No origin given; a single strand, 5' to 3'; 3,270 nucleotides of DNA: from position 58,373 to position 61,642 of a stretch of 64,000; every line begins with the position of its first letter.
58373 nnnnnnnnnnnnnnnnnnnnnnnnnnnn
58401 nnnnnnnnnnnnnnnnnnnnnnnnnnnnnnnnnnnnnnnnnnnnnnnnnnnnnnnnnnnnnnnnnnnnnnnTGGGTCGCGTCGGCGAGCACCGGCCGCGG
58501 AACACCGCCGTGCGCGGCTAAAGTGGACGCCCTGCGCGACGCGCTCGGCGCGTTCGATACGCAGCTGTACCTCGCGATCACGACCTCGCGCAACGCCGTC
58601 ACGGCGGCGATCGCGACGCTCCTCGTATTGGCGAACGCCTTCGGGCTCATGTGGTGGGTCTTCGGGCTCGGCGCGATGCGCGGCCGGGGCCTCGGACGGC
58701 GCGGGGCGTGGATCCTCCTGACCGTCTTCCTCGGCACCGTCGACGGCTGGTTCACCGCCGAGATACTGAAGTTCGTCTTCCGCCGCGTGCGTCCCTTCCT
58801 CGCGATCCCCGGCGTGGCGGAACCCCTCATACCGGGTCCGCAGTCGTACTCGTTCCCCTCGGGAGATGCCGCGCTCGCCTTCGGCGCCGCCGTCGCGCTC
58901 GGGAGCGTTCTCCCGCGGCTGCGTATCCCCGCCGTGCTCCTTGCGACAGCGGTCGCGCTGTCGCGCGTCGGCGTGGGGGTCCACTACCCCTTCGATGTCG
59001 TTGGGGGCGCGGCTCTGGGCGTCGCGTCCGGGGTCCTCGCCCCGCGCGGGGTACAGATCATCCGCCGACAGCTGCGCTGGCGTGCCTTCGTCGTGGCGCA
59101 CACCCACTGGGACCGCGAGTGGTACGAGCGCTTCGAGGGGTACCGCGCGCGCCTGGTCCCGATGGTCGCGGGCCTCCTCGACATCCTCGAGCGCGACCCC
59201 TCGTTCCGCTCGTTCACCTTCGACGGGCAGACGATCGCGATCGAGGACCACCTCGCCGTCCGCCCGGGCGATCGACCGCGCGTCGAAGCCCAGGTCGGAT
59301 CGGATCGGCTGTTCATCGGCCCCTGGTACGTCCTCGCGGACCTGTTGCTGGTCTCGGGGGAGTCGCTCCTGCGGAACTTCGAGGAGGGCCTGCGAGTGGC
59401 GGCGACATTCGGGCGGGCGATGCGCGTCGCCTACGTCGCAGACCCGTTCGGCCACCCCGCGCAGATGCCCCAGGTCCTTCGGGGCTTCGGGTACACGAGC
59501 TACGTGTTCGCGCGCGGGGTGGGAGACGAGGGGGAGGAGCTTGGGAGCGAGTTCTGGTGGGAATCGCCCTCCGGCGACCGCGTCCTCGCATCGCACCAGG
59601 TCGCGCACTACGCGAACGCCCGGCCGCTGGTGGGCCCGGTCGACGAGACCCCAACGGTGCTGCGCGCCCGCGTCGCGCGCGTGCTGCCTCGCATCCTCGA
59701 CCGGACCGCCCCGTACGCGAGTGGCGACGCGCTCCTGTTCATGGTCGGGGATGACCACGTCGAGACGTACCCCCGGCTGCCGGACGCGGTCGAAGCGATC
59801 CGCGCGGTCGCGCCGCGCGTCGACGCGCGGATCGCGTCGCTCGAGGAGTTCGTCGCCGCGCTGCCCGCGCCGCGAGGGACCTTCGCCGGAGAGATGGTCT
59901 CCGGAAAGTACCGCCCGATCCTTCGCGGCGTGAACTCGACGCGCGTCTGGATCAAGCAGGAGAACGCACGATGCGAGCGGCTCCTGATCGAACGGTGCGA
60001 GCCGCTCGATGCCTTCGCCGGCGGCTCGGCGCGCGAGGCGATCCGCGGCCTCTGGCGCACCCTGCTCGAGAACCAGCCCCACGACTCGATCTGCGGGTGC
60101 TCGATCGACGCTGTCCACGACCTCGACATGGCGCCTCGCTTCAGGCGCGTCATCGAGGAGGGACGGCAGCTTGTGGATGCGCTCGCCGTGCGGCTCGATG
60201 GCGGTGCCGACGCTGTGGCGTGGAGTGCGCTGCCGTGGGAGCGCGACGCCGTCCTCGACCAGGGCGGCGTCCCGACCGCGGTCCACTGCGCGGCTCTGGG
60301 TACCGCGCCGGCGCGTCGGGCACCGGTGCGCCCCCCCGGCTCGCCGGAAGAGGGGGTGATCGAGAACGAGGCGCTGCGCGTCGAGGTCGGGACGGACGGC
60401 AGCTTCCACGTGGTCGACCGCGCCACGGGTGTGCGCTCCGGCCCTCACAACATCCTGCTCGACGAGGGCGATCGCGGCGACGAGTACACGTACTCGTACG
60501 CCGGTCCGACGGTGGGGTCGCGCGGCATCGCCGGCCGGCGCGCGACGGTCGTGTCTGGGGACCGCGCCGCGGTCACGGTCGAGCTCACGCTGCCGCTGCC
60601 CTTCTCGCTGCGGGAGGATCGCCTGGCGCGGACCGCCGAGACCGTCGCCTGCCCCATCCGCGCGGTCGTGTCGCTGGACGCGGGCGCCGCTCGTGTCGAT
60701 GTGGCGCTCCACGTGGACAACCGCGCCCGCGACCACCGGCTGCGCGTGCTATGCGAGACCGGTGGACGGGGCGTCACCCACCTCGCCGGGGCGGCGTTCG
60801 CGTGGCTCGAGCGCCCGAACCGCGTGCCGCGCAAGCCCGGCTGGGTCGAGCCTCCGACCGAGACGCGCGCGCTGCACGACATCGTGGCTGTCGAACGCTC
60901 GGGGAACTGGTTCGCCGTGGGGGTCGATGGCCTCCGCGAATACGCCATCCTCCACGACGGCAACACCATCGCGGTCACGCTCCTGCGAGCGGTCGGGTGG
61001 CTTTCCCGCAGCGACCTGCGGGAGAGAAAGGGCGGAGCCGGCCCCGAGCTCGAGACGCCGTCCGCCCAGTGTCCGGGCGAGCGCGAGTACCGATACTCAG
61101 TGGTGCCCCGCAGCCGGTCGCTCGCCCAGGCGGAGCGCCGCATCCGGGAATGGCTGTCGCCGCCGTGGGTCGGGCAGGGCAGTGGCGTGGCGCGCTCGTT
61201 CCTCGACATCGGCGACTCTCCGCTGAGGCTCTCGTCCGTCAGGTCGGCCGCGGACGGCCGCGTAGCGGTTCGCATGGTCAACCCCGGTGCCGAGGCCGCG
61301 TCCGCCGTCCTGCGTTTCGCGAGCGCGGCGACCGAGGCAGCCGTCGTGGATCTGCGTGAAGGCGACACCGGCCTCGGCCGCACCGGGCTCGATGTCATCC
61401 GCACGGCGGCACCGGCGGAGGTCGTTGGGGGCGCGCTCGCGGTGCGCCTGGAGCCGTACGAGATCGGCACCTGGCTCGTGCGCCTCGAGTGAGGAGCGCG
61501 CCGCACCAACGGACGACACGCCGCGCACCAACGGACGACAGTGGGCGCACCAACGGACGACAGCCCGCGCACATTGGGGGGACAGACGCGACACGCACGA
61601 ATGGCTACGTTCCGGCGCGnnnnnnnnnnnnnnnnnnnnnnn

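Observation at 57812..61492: DedA protein followed by a membrane PAP2::GH38 alpha-mannosidase fusion with a PSGH-to-PSGD motif change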

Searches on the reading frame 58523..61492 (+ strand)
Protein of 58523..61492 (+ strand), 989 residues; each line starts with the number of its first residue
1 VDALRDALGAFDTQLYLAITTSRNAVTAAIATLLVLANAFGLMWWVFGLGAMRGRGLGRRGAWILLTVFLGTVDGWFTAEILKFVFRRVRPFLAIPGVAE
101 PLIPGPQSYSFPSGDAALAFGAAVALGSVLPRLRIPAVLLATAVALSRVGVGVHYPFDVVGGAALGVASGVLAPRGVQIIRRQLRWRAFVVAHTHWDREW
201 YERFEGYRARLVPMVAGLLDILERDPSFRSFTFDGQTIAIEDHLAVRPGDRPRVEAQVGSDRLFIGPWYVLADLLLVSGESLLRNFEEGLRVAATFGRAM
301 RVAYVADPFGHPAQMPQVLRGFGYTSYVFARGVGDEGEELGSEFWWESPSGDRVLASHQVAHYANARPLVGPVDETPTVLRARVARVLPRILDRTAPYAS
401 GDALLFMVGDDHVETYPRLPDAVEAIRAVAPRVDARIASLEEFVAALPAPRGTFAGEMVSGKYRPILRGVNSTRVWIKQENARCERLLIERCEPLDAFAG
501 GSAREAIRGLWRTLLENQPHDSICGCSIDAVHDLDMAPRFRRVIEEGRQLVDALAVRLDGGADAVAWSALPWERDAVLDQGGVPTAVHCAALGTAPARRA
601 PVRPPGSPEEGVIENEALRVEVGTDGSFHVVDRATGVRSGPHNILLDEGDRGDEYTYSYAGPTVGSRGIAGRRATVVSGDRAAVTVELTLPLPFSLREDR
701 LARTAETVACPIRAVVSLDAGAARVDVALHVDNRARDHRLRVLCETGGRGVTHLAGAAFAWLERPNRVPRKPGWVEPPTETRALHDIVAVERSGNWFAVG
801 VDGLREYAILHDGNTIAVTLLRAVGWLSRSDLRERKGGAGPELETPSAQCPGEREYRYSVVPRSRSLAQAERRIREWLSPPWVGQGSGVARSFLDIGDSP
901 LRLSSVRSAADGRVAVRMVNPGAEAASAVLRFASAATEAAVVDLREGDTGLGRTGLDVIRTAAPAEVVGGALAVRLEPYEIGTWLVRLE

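Call 3: search_protein_families(library=pfam, proteins=[window:58523-61492:+], max_evalue=0.01)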
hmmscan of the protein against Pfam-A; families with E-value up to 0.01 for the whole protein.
window:58523-61492:+ (989 aa): 5 families
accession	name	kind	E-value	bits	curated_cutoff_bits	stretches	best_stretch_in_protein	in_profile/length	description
PF01074.27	Glyco_hydro_38N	-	2e-31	109.8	25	1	188-449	2-257/270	Glycosyl hydrolases family 38 N-terminal domain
PF01569.27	PAP2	-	1.5e-17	64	27.2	1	75-177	12-125/130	PAP2 superfamily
PF09261.16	Alpha-mann_mid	-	1.1e-13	51.5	31.1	1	468-555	4-93/96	Alpha mannosidase middle domain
PF14378.12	PAP2_3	-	1.1e-06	29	27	1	107-170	123-188/190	PAP2 superfamily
PF07748.19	Glyco_hydro_38C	-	5.7e-05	23.9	25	1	613-826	1-202/206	Glycosyl hydrolases family 38 C-terminal domain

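Call 4: search_protein_families(library=ncbifam, proteins=[window:58523-61492:+], max_evalue=0.01)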
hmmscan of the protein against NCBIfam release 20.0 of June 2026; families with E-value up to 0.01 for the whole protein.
window:58523-61492:+ (989 aa): 4 families
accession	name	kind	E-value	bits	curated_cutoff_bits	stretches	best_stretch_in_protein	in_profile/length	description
NF007331.0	PRK09819.1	equivalog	8e-110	368.1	1138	2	187-552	5-367/885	mannosylglycerate hydrolase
NF047884.1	UdeprDiPSep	equivalog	6.4e-16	58.8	250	1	53-172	66-182/188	undecaprenyl-diphosphatase SepP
NF008813.0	PRK11837.1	equivalog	6.5e-07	29.5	229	1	75-173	71-168/202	undecaprenyl-diphosphate phosphatase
NF007975.0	PRK10699.1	equivalog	0.00047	19.6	261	1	108-172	156-225/254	phosphatidylglycerophosphatase B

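Call 5: find_homologous_proteins(query=window:58523-61492:+, max_evalue=1e-10)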
Query window:58523-61492:+ (989 aa): 1532 proteins with E <= 1e-10 among 8000 candidates; the best 120 are listed.
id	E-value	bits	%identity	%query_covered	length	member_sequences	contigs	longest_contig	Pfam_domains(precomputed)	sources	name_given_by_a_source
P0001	0.0e+0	2135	96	100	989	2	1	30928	PF09261.17,PF01074.29,PF01569.28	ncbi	-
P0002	0.0e+0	1854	83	100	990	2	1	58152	PF09261.17,PF01074.29,PF01569.28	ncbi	-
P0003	0.0e+0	1510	65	99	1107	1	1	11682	PF09261.17,PF01074.29,PF01569.28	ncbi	-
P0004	0.0e+0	1449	69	99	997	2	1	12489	PF09261.17,PF01074.29,PF01569.28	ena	-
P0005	0.0e+0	1435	68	99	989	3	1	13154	PF09261.17,PF07748.20,PF01074.29,PF01569.28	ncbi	ncbi:MAG TPA: phosphatase PAP2 family protein [Candidatus Limnocylindria bacterium]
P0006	0.0e+0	1428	67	99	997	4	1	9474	PF09261.17,PF07748.20,PF01074.29,PF01569.28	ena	-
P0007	0.0e+0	1427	66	99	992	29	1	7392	PF09261.17,PF01074.29,PF01569.28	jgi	-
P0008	0.0e+0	1420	66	99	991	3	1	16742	PF09261.17,PF07748.20,PF01074.29,PF01569.28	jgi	jgi:membrane-associated phospholipid phosphatase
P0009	0.0e+0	1420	67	99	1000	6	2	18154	PF09261.17,PF07748.20,PF01074.29,PF01569.28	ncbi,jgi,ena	-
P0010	0.0e+0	1419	66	99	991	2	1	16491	PF09261.17,PF01074.29,PF01569.28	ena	-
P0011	0.0e+0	1418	67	99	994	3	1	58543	PF09261.17,PF07748.20,PF01074.29,PF01569.28,PF17677.8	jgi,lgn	-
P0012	0.0e+0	1417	66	99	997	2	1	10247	PF09261.17,PF01074.29,PF01569.28,PF14378.13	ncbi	-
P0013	0.0e+0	1417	66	99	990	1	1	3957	PF09261.17,PF07748.20,PF01074.29,PF01569.28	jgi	jgi:membrane-associated phospholipid phosphatase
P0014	0.0e+0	1416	66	99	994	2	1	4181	PF09261.17,PF07748.20,PF01074.29,PF01569.28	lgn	-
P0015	0.0e+0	1413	66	99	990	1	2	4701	PF09261.17,PF01074.29,PF01569.28,PF14378.13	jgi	jgi:membrane-associated phospholipid phosphatase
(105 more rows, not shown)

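Call 9: find_related_loci(query=window:58523-61492:+, collection=genome_contigs, flank=8000)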
Query window:58523-61492:+ (989 aa) in genome_contigs; peptide patterns used: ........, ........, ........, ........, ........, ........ (x = any residue, [..] = any of these).
599 stretches matched a pattern (row limit reached: there are more); 575 encode a relative of the query (tblastn E <= 1e-3); the best 80 are kept; 79 distinct loci.
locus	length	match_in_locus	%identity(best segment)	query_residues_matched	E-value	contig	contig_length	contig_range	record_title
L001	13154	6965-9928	68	3-986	0e+0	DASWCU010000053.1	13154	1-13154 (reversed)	MAG TPA_asm: Candidatus Limnocylindria bacterium isolate SMAG_U2717 k141_988463, whole genome shotgun sequence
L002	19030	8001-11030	65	1-988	0e+0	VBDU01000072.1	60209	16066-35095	MAG: Chloroflexi bacterium isolate CF_8 14_1009_13_30cm_scaffold_113, whole genome shotgun sequence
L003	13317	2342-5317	64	4-988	0e+0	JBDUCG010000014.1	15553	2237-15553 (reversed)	MAG: Chloroflexota bacterium isolate cluster4_bin.41 NODE_8093_length_15553_cov_12.925539, whole genome shotgun sequence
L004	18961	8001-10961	65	3-986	0e+0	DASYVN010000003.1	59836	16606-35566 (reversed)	MAG TPA_asm: Candidatus Limnocylindria bacterium isolate SMAG_U6255 k141_280112, whole genome shotgun sequence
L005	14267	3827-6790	68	4-988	0e+0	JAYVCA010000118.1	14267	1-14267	MAG: Chloroflexota bacterium isolate GL30_DN_metabat_152 GL30_DN_metabat_152_117, whole genome shotgun sequence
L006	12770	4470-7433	64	4-988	0e+0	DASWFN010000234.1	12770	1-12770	MAG TPA_asm: Candidatus Limnocylindria bacterium isolate SMAG_U2790 k141_3203183, whole genome shotgun sequence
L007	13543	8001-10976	65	3-988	0e+0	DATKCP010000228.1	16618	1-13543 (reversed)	MAG TPA_asm: Candidatus Limnocylindria bacterium isolate SMAG_U14449 k141_694840, whole genome shotgun sequence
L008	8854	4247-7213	64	3-988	0e+0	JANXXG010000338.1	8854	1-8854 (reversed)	MAG: Chloroflexi bacterium isolate GL140_2_metabat_395 GL140_2_k141_97524, whole genome shotgun sequence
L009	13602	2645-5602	63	4-986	0e+0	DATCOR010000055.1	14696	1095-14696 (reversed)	MAG TPA_asm: Candidatus Limnocylindria bacterium isolate SMAG_U7206 k141_54190, whole genome shotgun sequence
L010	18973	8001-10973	64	4-988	0e+0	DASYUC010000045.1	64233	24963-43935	MAG TPA_asm: Candidatus Limnocylindria bacterium isolate SMAG_U4585 k141_486757, whole genome shotgun sequence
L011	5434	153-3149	62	1-988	0e+0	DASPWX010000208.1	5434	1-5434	MAG TPA_asm: Candidatus Bathyarchaeia archaeon isolate SMAG_U11552 k141_262047, whole genome shotgun sequence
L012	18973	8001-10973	65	4-988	0e+0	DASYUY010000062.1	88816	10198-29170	MAG TPA_asm: Candidatus Limnocylindria bacterium isolate SMAG_U4607 k141_1417599, whole genome shotgun sequence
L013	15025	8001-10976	64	7-987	0e+0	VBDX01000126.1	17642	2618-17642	MAG: Chloroflexi bacterium isolate CF_11 14_1009_13_30cm_scaffold_1962, whole genome shotgun sequence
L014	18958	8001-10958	61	3-986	0e+0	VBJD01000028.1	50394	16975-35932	MAG: Chloroflexi bacterium isolate CF_147 14_0929_05_30cm_scaffold_258, whole genome shotgun sequence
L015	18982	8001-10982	62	7-988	0e+0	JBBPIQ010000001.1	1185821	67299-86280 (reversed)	MAG: Chloroflexota bacterium isolate BPF3-00-01_bin_2 NODE_1_length_1185821_cov_39.092452, whole genome shotgun sequence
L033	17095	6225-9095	51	30-986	0e+0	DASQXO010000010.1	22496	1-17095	MAG TPA_asm: Candidatus Dormiibacterota bacterium isolate SMAG_U11041 k141_1920, whole genome shotgun sequence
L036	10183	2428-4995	35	190-988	1e-103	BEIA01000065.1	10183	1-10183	Bacterium HR24 DNA, contig: NODE_1923_65, isolate: HRbin24, whole genome shotgun sequence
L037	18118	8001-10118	35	168-889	4e-101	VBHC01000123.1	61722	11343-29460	MAG: Chloroflexi bacterium isolate CF_94 14_0927_09_20cm_scaffold_184, whole genome shotgun sequence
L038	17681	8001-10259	34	189-944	5e-97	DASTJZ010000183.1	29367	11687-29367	MAG TPA_asm: Candidatus Dormiibacterota bacterium isolate SMAG_U1827 k141_1286704, whole genome shotgun sequence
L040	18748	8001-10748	45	191-968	2e-82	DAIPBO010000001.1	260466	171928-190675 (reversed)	MAG TPA_asm: Chloroflexota bacterium isolate CTOTU19791 NODE_13_length_260466_cov_8.622205, whole genome shotgun sequenc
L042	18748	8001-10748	42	176-946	1e-79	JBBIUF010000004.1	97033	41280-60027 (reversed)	MAG: Chloroflexota bacterium isolate RSF170216_bin_47 NODE_128_length_97033_cov_6.254532, whole genome shotgun sequence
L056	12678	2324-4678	42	190-864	3e-70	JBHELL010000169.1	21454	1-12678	MAG: Actinomycetota bacterium isolate S2_bin.13.orig S2_k141_1493358, whole genome shotgun sequence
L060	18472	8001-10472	43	190-946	1e-68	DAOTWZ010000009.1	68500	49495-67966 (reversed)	MAG TPA_asm: Dehalococcoidia bacterium isolate H17_190 k77_205500, whole genome shotgun sequence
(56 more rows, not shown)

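Call 14: search_solved_structures(query=window:58523-61492:+, max_evalue=0.001, show_alignments=2)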
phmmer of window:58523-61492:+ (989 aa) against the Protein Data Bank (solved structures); distinct sequences matched with E-value up to 0.001: 12.
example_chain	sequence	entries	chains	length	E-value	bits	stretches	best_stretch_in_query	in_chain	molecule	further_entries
3lvt_A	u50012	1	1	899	2.7e-75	257.3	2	186-562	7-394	Glycosyl hydrolase, family 38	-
5kbp_A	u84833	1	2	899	2.7e-75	257.3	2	186-562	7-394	Glycosyl hydrolase, family 38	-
2wyh_A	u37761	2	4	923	9.5e-72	245.6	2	187-559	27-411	ALPHA-MANNOSIDASE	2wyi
7vqo_A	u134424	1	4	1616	2.2e-09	39.2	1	188-578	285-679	Ams1, Nbr1 and malE fusion protein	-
5jm0_A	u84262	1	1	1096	2.6e-09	38.9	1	186-331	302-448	Alpha-mannosidase,Alpha-mannosidase,Alpha-mannosidase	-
7ufr_A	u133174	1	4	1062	3.2e-09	38.6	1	187-547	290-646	Alpha-mannosidase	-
6ebu_A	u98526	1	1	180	2.9e-08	35.4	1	81-173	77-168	LpxE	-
7ufu_A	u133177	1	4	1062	4.5e-08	34.8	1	187-547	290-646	Alpha-mannosidase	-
6lz1_A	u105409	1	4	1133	7.6e-08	34.1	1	187-547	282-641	Ams1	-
7dd9_A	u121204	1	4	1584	1.8e-07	32.9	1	187-546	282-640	Alpha-mannosidase,ZZ-type zinc finger-containing protein P35G2.11c,Maltose/maltodextrin-bi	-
7f18_A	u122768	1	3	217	7.9e-07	30.7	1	84-174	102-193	Acid phosphatase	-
7f17_A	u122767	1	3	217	1.3e-06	30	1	84-174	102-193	Acid phosphatase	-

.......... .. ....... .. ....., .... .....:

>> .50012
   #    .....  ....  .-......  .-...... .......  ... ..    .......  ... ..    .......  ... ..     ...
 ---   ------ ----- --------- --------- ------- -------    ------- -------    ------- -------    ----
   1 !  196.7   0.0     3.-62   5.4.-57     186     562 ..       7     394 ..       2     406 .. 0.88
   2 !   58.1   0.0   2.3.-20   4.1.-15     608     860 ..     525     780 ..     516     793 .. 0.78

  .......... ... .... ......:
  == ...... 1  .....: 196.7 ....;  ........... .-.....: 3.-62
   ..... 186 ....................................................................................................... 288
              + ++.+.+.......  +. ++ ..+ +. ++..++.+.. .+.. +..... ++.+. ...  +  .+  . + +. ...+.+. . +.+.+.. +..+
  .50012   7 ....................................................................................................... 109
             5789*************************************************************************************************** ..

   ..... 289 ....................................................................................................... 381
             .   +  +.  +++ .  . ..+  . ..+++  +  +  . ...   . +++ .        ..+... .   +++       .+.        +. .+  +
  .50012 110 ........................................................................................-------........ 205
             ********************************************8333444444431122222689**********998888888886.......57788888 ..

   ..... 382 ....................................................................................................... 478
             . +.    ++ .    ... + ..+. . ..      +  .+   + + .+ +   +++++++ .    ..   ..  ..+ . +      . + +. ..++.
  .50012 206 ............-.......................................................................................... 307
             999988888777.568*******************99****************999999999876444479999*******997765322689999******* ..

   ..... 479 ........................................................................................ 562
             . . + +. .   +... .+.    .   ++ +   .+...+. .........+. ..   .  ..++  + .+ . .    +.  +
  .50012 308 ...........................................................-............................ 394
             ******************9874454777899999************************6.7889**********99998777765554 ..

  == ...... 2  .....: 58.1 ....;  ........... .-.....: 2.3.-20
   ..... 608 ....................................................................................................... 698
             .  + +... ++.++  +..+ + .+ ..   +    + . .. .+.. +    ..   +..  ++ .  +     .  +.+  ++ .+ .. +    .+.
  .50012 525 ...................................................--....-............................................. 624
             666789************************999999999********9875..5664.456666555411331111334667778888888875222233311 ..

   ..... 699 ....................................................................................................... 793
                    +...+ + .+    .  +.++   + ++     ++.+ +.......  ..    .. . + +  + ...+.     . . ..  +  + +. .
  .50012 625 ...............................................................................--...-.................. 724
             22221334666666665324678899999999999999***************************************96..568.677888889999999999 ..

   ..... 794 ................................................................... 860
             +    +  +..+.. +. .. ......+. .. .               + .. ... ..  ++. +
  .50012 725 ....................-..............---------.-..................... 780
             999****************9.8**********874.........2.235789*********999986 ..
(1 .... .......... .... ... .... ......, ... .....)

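Call 16: search_protein_families(library=pfam, proteins=[L033:672-3245:-, L033:1913-4168:-, L033:3493-5181:-, L033:3745-5226:+, L033:5476-6159:+, L033:6138-9110:+, L033:9152-9763:+, L033:9637-11454:+, L033:10435-11982:-, L033:11979-13712:-], max_evalue=0.0001)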
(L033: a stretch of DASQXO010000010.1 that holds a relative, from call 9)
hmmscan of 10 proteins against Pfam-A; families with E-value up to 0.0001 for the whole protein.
L033:672-3245:- (857 aa): 0 families

L033:1913-4168:- (751 aa): 3 families
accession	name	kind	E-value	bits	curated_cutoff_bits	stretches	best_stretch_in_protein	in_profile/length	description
PF01926.29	MMR_HSR1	-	5.8e-08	33.3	21.9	1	271-403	2-111/113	50S ribosome-binding GTPase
PF03193.22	RsgA_GTPase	-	1.1e-07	32.3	30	1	232-298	70-136/174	RsgA GTPase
PF00350.29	Dynamin_N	-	1.7e-07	31.9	27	0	271-307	1-36/168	Dynamin family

L033:3493-5181:- (562 aa): 2 families
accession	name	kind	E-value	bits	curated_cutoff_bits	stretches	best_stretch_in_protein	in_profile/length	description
PF00350.29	Dynamin_N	-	1.5e-07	32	27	0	65-100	1-35/168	Dynamin family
PF01926.29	MMR_HSR1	-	2.8e-06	27.8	21.9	1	65-202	2-113/113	50S ribosome-binding GTPase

L033:3745-5226:+ (493 aa): 0 families

L033:5476-6159:+ (227 aa): 1 family
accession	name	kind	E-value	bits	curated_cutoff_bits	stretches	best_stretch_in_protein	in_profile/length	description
PF09335.16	VTT_dom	-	4.2e-24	85.8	33.9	1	80-189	13-122/123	VTT domain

L033:6138-9110:+ (990 aa): 4 families
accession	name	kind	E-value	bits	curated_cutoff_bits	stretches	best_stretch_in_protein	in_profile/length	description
PF01074.27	Glyco_hydro_38N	-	5.1e-29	102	25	1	185-441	3-250/270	Glycosyl hydrolases family 38 N-terminal domain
PF01569.27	PAP2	-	3.1e-19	69.5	27.2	1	63-176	5-128/130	PAP2 superfamily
PF09261.16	Alpha-mann_mid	-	3.5e-10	40.3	31.1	1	470-552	6-90/96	Alpha mannosidase middle domain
PF07748.19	Glyco_hydro_38C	-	8e-09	36.5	25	1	612-820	1-199/206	Glycosyl hydrolases family 38 C-terminal domain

L033:9152-9763:+ (203 aa): 0 families

L033:9637-11454:+ (605 aa): 0 families

L033:10435-11982:- (515 aa): 1 family
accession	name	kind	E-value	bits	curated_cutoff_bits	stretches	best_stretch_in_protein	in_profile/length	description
PF00128.31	Alpha-amylase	-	4.7e-63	214.4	22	1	34-368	1-394/446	Alpha amylase, catalytic domain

L033:11979-13712:- (577 aa): 2 families
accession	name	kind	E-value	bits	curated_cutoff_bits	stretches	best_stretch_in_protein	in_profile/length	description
PF00128.31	Alpha-amylase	-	4.9e-72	244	22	1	124-464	2-394/446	Alpha amylase, catalytic domain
PF02903.20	Alpha-amylase_N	-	1.8e-16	60.8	23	1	3-103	17-118/120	Alpha amylase, N-terminal ig-like domain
